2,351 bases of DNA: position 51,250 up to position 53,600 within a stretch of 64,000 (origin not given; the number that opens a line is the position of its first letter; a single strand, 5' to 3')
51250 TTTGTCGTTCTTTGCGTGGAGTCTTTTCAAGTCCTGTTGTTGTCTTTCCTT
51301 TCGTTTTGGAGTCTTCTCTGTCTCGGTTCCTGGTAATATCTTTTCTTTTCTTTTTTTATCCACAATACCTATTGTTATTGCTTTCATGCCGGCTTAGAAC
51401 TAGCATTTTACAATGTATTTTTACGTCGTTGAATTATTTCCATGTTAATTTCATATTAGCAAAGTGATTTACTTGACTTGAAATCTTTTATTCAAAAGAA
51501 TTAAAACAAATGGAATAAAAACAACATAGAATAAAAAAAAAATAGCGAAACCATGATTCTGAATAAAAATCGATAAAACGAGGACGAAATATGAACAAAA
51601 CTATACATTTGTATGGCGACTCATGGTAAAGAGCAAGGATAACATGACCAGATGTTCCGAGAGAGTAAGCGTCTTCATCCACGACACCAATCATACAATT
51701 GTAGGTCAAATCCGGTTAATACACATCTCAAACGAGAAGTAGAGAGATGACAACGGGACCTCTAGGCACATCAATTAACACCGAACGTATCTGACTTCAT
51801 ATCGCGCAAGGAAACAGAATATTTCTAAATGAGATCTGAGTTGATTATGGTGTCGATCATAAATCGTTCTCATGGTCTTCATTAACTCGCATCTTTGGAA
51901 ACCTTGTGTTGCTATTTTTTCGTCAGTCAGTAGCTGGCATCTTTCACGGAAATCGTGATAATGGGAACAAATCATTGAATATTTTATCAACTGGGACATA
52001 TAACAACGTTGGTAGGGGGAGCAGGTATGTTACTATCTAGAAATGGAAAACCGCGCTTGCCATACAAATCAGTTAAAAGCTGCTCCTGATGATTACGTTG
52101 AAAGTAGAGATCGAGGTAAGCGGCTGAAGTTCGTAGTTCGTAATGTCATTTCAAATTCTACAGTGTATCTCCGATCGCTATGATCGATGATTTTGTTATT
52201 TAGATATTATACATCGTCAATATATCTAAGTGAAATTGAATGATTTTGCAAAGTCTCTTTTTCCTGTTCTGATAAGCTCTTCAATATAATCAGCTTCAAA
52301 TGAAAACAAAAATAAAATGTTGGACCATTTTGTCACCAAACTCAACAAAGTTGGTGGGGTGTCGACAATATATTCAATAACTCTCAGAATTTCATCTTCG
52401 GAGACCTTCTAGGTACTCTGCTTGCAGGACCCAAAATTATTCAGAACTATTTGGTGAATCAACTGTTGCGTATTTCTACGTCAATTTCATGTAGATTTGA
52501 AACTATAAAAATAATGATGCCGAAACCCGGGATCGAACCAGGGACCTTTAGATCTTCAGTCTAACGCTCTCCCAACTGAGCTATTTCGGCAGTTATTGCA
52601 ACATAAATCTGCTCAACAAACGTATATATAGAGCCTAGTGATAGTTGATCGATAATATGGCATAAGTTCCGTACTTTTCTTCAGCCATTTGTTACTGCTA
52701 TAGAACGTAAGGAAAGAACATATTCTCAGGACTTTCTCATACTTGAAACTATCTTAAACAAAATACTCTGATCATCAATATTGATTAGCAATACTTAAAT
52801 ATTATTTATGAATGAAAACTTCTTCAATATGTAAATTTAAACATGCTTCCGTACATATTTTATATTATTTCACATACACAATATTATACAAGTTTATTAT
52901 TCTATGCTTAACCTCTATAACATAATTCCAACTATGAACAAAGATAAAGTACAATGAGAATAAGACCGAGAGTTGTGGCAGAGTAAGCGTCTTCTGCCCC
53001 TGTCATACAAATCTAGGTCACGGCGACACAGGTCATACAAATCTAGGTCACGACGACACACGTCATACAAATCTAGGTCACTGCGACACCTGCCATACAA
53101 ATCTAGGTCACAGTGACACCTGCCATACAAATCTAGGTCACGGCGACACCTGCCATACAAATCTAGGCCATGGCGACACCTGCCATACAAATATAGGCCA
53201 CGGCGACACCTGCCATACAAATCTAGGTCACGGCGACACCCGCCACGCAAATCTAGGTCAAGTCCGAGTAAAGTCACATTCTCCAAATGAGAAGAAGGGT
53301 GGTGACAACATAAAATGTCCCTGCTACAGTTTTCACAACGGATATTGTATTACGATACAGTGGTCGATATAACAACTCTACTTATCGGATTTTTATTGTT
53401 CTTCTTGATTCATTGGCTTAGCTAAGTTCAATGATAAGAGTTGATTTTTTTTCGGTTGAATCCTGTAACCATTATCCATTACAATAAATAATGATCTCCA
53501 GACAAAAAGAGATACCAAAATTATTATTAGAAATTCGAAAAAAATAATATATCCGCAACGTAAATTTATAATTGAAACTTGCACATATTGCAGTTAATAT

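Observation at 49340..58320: A four-copy dispersed element family within 9 kb carries an internal 30-bp minisatellite that expanded from 1 unit to 9 units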

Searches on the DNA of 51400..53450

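Call 37: search_rna_families(source=window, start=51400, end=53450, threshold=evalue, max_evalue=1)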
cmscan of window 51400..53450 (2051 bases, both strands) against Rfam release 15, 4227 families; matches with E-value up to 1: 1.
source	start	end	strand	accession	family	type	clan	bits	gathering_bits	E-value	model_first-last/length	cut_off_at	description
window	52518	52590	-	RF00005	tRNA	Gene; tRNA;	CL00001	69.8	29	1.1e-14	1-71/71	no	tRNA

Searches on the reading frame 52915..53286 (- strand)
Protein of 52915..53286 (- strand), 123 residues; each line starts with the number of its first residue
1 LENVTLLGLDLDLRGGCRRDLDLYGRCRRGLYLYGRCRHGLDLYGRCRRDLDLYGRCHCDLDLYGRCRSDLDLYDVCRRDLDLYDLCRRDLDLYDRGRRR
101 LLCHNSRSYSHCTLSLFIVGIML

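Call 47: search_protein_families(library=pfam, proteins=[window:52915-53286:-], max_evalue=0.1)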
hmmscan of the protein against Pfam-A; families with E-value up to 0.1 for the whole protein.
window:52915-53286:- (123 aa): 0 families

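Call 49: find_encoding_contigs(protein=window:52915-53286:-, flank=5000, max_places=5)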
Protein window:52915-53286:- (123 aa): no gene with exactly this product is on record in the collection.
